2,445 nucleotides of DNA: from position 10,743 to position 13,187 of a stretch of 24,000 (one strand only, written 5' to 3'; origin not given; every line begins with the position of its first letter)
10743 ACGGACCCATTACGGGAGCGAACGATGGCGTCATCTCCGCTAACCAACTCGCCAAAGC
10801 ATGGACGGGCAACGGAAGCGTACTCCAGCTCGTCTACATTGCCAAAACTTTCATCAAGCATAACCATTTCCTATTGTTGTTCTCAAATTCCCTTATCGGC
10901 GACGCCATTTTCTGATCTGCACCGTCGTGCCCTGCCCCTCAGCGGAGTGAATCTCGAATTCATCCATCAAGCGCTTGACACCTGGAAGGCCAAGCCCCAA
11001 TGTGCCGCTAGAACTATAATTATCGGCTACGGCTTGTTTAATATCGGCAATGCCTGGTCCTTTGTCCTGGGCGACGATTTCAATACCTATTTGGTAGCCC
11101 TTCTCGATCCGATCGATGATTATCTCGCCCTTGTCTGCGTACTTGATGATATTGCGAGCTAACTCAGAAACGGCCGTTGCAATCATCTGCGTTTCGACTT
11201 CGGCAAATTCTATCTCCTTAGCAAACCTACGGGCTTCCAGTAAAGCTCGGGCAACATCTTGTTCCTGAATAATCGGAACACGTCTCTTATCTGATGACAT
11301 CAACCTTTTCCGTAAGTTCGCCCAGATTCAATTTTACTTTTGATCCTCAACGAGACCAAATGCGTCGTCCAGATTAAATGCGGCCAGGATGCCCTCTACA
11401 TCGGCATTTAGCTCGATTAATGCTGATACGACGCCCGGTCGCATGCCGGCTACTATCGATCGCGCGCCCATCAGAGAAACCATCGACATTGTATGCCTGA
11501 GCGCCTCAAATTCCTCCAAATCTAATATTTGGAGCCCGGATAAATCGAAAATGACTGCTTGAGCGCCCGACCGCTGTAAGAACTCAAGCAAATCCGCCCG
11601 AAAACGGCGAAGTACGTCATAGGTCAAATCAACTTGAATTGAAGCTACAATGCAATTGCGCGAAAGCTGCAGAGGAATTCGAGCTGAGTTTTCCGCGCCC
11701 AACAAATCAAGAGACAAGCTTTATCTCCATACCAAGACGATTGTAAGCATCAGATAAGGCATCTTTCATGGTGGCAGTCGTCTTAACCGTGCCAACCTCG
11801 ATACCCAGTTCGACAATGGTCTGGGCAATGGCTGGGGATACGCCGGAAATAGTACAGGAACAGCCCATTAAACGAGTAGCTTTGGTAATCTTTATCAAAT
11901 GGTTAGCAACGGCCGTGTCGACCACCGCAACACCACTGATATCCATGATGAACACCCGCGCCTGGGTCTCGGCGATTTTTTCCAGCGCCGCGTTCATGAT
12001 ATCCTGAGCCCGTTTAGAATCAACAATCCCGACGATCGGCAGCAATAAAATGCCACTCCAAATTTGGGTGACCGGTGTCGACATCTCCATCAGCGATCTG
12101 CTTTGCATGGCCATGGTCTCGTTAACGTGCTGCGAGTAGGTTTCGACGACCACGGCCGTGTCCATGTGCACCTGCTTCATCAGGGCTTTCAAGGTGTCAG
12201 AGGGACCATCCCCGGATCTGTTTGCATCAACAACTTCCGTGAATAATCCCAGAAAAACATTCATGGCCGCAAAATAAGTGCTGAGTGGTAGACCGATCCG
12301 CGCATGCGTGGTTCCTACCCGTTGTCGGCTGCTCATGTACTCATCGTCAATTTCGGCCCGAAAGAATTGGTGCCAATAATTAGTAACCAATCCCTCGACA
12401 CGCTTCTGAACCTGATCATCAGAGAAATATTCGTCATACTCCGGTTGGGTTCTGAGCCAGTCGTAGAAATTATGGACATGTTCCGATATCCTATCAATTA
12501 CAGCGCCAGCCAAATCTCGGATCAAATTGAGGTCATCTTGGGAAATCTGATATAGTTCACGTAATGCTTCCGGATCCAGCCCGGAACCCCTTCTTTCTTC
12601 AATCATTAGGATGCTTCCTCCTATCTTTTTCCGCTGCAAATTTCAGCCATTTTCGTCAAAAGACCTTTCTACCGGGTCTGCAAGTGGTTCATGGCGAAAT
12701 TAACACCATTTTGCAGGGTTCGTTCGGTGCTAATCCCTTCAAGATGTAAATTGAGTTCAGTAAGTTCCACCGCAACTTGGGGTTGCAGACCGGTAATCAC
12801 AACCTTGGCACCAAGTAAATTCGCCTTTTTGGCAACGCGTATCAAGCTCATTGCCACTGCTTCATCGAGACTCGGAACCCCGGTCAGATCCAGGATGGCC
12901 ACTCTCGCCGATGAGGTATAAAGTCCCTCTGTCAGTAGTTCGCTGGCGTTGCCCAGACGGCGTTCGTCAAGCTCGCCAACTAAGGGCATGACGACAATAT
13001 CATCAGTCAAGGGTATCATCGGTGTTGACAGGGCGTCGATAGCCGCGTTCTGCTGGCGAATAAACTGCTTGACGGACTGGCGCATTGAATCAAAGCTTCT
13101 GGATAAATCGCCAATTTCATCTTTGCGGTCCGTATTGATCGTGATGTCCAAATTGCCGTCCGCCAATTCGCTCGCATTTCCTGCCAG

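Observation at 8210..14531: Six-gene stressosome-type operon with a two-component output and no sigma-factor branch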

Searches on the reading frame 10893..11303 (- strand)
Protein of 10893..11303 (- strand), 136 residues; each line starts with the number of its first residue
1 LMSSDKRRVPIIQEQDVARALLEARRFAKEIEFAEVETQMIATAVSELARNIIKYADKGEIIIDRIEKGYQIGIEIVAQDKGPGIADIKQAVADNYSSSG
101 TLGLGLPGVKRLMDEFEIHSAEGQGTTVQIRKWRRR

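Call 3: search_protein_families(library=pfam, proteins=[window:10893-11303:-], max_evalue=0.01)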
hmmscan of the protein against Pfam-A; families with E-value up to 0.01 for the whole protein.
window:10893-11303:- (136 aa): 2 families
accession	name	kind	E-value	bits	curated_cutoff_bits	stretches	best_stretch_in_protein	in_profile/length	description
PF13581.12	HATPase_c_2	-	7.1e-15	55.6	27.4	1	16-132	7-127/127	Histidine kinase-like ATPase domain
PF02518.31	HATPase_c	-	3e-11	44.2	26.4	1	41-131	6-106/111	Histidine kinase-, DNA gyrase B-, and HSP90-like ATPase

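Call 4: search_protein_families(library=ncbifam, proteins=[window:10893-11303:-], max_evalue=0.01)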
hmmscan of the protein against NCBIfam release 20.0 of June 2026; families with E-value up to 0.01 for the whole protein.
window:10893-11303:- (136 aa): 11 families
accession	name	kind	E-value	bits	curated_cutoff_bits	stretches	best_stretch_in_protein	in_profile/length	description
TIGR01925.2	spIIAB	equivalog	7.3e-16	58.3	135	1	16-132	15-134/137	anti-sigma F factor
NF041045.1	RsbA_anti_sig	subfamily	1.4e-06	27.8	210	1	10-130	184-300/303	anti-sigma factor RsbA family regulatory protein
NF053520.1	HK_Porph_FimS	equivalog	1.6e-05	23.4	600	1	34-127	503-610/618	sensor histidine kinase FimS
NF003144.0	PRK04069.1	equivalog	5e-05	22.7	145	1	35-135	37-144/161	anti-sigma B factor RsbW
NF045903.1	CuHisKinLciSLeg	equivalog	8.9e-05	22.1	700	1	35-130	246-354/357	copper-responsive two-component system sensor histidine kinase LciS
TIGR02966.1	phoR_proteo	equivalog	0.00014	21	334.2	1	37-129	226-330/333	phosphate regulon sensor histidine kinase PhoR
NF041832.1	near_NosP_CTERM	subfamily_domain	0.0003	20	400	1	32-130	112-221/370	NahK/ErcS family hybrid sensor histidine kinase/response regulator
TIGR02956.1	TMAO_torS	equivalog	0.0032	15.6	676.5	1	39-127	578-675/967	TMAO reductase system sensor histidine kinase/response regulator TorS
NF008312.0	PRK11100.1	equivalog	0.0047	15.8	356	1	32-116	361-452/477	two-component system sensor histidine kinase CreC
NF033092.0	HK_WalK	equivalog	0.0057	15.3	725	0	24-130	472-590/594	cell wall metabolism sensor histidine kinase WalK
NF041945.1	LuxN_Vibrio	equivalog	0.0087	14.2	1550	1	36-116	574-659/839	quorum-sensing autoinducer 1 sensor kinase/phosphatase LuxN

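Call 35: find_homologous_proteins(query=window:10893-11303:-, max_evalue=0.00001)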
Query window:10893-11303:- (136 aa): 6463 proteins with E <= 0.00001 among 6490 candidates; the best 120 are listed.
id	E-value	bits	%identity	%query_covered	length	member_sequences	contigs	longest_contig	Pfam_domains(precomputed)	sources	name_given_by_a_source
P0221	3.7e-77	274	99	99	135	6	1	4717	PF13581.13,PF02518.32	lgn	-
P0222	1.7e-69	249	88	99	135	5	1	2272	PF13581.13,PF02518.32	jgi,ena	-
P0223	4.2e-66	238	86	99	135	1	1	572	PF13581.13,PF02518.32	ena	-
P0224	7.0e-66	238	84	99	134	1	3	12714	PF13581.13,PF02518.32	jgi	jgi:serine/threonine-protein kinase RsbT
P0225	2.2e-65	236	84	99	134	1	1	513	PF13581.13,PF02518.32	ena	-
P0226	8.5e-65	234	82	99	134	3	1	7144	PF13581.13,PF02518.32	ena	-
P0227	3.8e-63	229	82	99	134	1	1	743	PF13581.13,PF02518.32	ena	-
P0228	5.1e-63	228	80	99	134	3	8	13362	PF13581.13,PF02518.32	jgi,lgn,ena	jgi:serine/threonine-protein kinase RsbT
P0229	6.8e-63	228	83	99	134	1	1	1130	PF13581.13,PF02518.32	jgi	jgi:serine/threonine-protein kinase RsbT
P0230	8.3e-63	228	82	99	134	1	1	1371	PF13581.13,PF02518.32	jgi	jgi:serine/threonine-protein kinase RsbT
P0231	1.1e-62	227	83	99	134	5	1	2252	PF13581.13,PF02518.32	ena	-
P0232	1.5e-62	227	80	99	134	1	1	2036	PF13581.13,PF02518.32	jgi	-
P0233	1.9e-62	227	78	99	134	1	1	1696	PF13581.13,PF02518.32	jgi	-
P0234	4.0e-62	226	81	99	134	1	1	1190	PF13581.13,PF02518.32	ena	-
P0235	6.8e-61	222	81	99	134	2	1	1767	PF13581.13,PF02518.32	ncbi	-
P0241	1.2e-58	214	75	99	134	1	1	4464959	PF13581.13,PF02518.32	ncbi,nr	ncbi:MAG: anti-sigma regulatory factor [Chloroflexota bacterium]|nr:MAG: anti-sigma regulatory facto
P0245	9.7e-57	208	75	99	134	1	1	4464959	PF13581.13,PF02518.32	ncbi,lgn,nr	ncbi:MAG: anti-sigma regulatory factor [Chloroflexota bacterium]|nr:MAG: anti-sigma regulatory facto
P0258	3.3e-43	164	63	93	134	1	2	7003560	PF13581.13,PF02518.32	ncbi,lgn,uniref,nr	ncbi:anti-sigma regulatory factor (Ser/Thr protein kinase) [Cylindrospermum stagnale PCC 7417]|unire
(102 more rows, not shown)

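Call 63: find_encoding_contigs(protein=P0258, flank=7000, max_places=1)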
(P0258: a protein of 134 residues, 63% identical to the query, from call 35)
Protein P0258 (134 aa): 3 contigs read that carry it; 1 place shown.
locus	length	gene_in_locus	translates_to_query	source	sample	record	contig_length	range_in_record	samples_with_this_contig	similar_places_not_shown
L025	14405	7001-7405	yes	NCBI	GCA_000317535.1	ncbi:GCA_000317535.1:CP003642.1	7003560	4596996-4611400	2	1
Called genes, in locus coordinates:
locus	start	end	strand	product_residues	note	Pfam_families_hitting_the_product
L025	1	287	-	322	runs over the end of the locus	PF05235:CHAD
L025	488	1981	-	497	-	PF00370:FGGY_N, PF02782:FGGY_C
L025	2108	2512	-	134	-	PF09383:NIL, PF13187:Fer4_9, PF12797:Fer4_2 (weak), PF12837:Fer4_6 (weak), PF13237:Fer4_10, PF00037:Fer4 (weak), PF14697:Fer4_21, PF12838:Fer4_7, +4 more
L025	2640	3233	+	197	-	PF00578:AhpC-TSA (weak), PF08534:Redoxin, PF00085:Thioredoxin, PF13899:Thioredoxin_7, PF13098:Thioredoxin_2, PF13905:Thioredoxin_8 (weak)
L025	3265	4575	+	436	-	PF07690:MFS_1, PF00083:Sugar_tr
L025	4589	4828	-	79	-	PF20522:DUF6737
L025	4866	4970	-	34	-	-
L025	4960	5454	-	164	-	-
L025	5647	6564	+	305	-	PF11563:Protoglobin, PF01740:STAS, PF13466:STAS_2 (weak)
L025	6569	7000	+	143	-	PF01740:STAS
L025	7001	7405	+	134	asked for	PF13581:HATPase_c_2, PF02518:HATPase_c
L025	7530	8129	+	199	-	PF07228:SpoIIE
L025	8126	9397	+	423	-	PF07228:SpoIIE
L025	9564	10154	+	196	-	PF19788:DUF6272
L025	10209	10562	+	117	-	-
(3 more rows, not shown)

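Call 64: find_encoding_contigs(protein=P0245, flank=7000, max_places=1)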
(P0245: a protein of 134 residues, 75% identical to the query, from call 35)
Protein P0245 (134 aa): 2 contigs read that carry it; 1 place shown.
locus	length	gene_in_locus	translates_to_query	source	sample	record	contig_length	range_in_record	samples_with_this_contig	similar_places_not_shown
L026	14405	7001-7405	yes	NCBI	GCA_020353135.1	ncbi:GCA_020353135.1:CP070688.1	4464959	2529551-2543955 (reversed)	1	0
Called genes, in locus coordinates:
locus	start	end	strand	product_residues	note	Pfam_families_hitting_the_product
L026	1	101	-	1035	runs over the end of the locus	PF03704:BTAD, PF13176:TPR_7 (faint), PF07719:TPR_2 (faint), PF13181:TPR_8 (faint), PF13374:TPR_10 (faint), PF13191:AAA_16, PF17874:TPR_MalT (weak), PF13424:TPR_12, +1 more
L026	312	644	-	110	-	PF08327:AHSA1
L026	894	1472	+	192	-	PF13328:HD_4, PF01966:HD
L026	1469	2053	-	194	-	PF03848:TehB, PF05724:TPMT (weak), PF13489:Methyltransf_23, PF13847:Methyltransf_31, PF08241:Methyltransf_11, PF08242:Methyltransf_12, PF13649:Methyltransf_25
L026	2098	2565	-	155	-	PF01243:PNPOx_N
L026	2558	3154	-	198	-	PF02441:Flavoprotein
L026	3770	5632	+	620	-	PF02743:dCache_1, PF00672:HAMP, PF01740:STAS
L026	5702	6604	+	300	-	PF11563:Protoglobin, PF13466:STAS_2 (faint), PF01740:STAS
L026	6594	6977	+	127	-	PF01740:STAS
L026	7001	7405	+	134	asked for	PF13581:HATPase_c_2, PF02518:HATPase_c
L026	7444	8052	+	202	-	PF07228:SpoIIE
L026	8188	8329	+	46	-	PF01174:SNO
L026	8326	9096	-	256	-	PF00512:HisKA, PF02518:HATPase_c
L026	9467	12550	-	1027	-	PF00912:Transgly, PF00905:Transpeptidase, PF17957:Big_7 (faint)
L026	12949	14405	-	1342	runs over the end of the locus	PF00069:Pkinase, PF07714:PK_Tyr_Ser-Thr, PF13191:AAA_16, PF13424:TPR_12 (weak), PF00496:SBP_bac_5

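Call 66: find_encoding_contigs(protein=P0241, flank=8000, max_places=1)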
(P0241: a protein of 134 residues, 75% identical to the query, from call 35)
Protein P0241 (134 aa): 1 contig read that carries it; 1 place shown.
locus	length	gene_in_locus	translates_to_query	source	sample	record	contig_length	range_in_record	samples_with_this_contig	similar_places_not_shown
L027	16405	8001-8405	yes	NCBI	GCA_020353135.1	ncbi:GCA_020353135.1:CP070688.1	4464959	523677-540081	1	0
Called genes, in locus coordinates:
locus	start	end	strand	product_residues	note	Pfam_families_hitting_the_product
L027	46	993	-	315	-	PF00528:BPD_transp_1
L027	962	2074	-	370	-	PF00528:BPD_transp_1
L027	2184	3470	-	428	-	PF01547:SBP_bac_1, PF13416:SBP_bac_8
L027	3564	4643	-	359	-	PF00356:LacI, PF00532:Peripla_BP_1, PF13377:Peripla_BP_3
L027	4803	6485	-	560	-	PF01642:MM_CoA_mutase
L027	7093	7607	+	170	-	PF01740:STAS, PF13466:STAS_2 (weak)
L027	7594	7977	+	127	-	PF01740:STAS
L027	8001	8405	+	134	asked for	PF13581:HATPase_c_2, PF02518:HATPase_c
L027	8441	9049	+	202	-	PF07228:SpoIIE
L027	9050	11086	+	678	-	PF00512:HisKA, PF02518:HATPase_c, PF00072:Response_reg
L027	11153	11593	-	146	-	PF10604:Polyketide_cyc2, PF03364:Polyketide_cyc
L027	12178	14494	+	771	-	PF07676:PD40 (faint), PF26550:Tricorn_2nd, PF14684:Tricorn_C1, PF14685:PDZ_Tricorn, PF03572:Peptidase_S41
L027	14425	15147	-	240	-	-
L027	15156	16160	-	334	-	PF01040:UbiA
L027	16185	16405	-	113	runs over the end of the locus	PF01546:Peptidase_M20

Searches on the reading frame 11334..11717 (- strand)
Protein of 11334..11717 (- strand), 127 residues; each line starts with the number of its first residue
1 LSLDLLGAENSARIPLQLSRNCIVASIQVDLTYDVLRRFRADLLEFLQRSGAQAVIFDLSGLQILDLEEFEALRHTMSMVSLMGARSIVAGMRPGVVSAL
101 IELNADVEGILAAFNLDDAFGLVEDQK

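Call 3: search_protein_families(library=pfam, proteins=[window:11334-11717:-], max_evalue=0.01)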
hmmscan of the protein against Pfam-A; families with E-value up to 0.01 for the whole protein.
window:11334-11717:- (127 aa): 1 family
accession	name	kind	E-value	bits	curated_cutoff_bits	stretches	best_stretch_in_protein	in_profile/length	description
PF01740.26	STAS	-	5.7e-06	26.5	22.6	1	16-98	4-86/106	STAS domain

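Call 4: search_protein_families(library=ncbifam, proteins=[window:11334-11717:-], max_evalue=0.01)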
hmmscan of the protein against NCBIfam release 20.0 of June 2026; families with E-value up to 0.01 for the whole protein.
window:11334-11717:- (127 aa): 1 family
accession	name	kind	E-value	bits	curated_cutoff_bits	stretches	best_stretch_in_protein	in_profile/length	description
NF052652.1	YtvA_fam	equivalog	2.4e-08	33.8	250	1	18-116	141-239/243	YtvA family blue-light photoreceptor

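Call 17: search_solved_structures(query=window:11334-11717:-, max_evalue=0.01, show_alignments=4)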
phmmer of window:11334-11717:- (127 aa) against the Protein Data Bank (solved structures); distinct sequences matched with E-value up to 0.01: 20.
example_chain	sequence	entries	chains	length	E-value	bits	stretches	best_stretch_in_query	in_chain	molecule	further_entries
7o0i_a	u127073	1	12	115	6.6e-18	68.2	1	16-121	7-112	RsbS, negative regulator of sigma-B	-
6jhk_A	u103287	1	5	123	4.7e-14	55.8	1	11-119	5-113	RsbS negative regulator of sigma-B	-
9o4r_a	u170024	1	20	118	1.5e-13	54.2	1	14-120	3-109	RsbT antagonist protein RsbS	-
6qcm_A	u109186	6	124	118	2e-13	53.8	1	14-120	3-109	RsbS protein | RsbT antagonist protein RsbS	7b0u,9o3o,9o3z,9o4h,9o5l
2vy9_A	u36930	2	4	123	1.6e-07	34.8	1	11-119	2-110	ANTI-SIGMA-FACTOR ANTAGONIST | ANTI-SIGMA-FACTOR ANTAGONIST (STAS) DOMAIN PROTEIN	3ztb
3zxn_A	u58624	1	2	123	1.9e-07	34.5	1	11-119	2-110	ANTI-SIGMA-FACTOR ANTAGONIST (STAS) DOMAIN PROTEIN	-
5i9g_C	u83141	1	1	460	1e-06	32.2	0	65-125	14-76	pentatricopeptide repeat protein dPPR-U8C2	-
5i9f_A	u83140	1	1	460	3.7e-06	30.4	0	65-125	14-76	pentatricopeptide repeat protein dPPR-U10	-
5i9d_A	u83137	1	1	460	1.3e-05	28.6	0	65-125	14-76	pentatricopeptide repeat protein dPPR-U8A2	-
5i9h_A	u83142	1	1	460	2.1e-05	28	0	65-125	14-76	pentatricopeptide repeat protein dPPR-U8G2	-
6qcm_AB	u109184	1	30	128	0.0017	21.8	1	42-113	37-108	RsbR protein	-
6qcm_CB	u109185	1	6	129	0.0017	21.8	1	42-113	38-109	RsbR protein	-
6qcm_CD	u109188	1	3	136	0.0018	21.7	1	42-113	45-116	RsbR protein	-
6een_D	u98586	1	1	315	0.0024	21.3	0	94-127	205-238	Designer Pentatricopeptide Protein dPPR10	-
9o4r_A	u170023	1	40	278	0.0075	19.7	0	42-113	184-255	RsbR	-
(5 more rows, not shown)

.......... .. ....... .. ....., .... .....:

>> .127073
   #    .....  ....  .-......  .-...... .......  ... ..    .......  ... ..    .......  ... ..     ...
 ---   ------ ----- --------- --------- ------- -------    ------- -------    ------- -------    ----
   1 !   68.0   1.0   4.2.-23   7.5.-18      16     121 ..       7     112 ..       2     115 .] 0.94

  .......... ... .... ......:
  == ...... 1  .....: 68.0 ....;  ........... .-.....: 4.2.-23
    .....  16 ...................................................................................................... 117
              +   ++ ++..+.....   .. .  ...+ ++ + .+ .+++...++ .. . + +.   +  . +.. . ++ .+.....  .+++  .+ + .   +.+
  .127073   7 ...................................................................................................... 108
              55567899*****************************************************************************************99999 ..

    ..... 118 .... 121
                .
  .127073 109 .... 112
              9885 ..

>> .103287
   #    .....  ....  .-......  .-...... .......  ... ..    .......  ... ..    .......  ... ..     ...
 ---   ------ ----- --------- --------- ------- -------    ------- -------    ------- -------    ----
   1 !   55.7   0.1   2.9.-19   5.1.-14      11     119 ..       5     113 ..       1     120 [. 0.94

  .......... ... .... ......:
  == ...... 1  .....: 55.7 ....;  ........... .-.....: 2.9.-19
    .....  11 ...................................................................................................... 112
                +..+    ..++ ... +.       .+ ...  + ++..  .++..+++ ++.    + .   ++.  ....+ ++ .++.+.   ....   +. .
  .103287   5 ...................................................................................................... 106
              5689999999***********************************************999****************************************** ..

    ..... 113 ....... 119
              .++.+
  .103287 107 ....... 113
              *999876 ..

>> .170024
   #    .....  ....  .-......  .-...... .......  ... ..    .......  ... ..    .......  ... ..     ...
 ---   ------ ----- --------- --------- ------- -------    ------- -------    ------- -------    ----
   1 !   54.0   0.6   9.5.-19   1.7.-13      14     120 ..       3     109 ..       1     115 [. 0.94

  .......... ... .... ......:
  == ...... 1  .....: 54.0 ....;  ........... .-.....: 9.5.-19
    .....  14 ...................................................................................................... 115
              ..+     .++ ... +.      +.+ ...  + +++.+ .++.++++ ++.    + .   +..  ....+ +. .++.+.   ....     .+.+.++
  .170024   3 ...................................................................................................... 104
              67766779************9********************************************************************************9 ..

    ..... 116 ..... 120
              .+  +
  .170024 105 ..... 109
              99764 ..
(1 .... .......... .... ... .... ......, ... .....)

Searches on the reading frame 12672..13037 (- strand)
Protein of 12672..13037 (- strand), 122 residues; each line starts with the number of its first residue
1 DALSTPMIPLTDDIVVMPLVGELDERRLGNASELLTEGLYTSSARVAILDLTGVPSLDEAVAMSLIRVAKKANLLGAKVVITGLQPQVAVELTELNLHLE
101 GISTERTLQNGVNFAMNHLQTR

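Call 45: search_solved_structures(query=window:12672-13037:-, max_evalue=0.001, show_alignments=3)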
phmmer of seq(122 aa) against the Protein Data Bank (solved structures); distinct sequences matched with E-value up to 0.001: 19.
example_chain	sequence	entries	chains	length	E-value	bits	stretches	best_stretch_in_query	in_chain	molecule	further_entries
9o4h_A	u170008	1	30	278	1.3e-17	67.6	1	3-116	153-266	RsbR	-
6qcm_AB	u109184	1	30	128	1.3e-17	67.6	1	3-116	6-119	RsbR protein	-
9o5l_A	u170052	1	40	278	1.3e-17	67.6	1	3-116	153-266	STAS domain-containing protein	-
6qcm_CB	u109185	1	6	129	1.3e-17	67.6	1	3-116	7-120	RsbR protein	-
6qcm_CD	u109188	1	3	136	1.6e-17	67.3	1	3-116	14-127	RsbR protein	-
7b0u_A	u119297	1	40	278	9e-17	64.9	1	3-116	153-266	RsbR protein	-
9o3z_A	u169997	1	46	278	9.1e-17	64.9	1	3-116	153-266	RsbR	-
9o3o_A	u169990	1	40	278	9.1e-17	64.8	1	3-116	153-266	STAS domain-containing protein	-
9o4r_A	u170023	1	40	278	9.5e-17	64.8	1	3-116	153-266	RsbR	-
2mwg_A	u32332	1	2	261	1.7e-14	57.6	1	2-112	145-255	Blue-light photoreceptor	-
7o0i_B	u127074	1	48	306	4.3e-14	56.3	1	2-115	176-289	Anti-anti-sigma factor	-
6jhk_A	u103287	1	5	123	4.7e-14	56.1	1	7-114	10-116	RsbS negative regulator of sigma-B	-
6qcm_A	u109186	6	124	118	1.7e-13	54.4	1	6-113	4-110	RsbS protein | RsbT antagonist protein RsbS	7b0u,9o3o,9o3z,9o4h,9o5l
9o4r_a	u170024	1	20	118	2.3e-13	53.9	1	6-113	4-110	RsbT antagonist protein RsbS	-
6qcm_AD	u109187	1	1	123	3.8e-13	53.2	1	3-93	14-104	RsbR protein,RsbR protein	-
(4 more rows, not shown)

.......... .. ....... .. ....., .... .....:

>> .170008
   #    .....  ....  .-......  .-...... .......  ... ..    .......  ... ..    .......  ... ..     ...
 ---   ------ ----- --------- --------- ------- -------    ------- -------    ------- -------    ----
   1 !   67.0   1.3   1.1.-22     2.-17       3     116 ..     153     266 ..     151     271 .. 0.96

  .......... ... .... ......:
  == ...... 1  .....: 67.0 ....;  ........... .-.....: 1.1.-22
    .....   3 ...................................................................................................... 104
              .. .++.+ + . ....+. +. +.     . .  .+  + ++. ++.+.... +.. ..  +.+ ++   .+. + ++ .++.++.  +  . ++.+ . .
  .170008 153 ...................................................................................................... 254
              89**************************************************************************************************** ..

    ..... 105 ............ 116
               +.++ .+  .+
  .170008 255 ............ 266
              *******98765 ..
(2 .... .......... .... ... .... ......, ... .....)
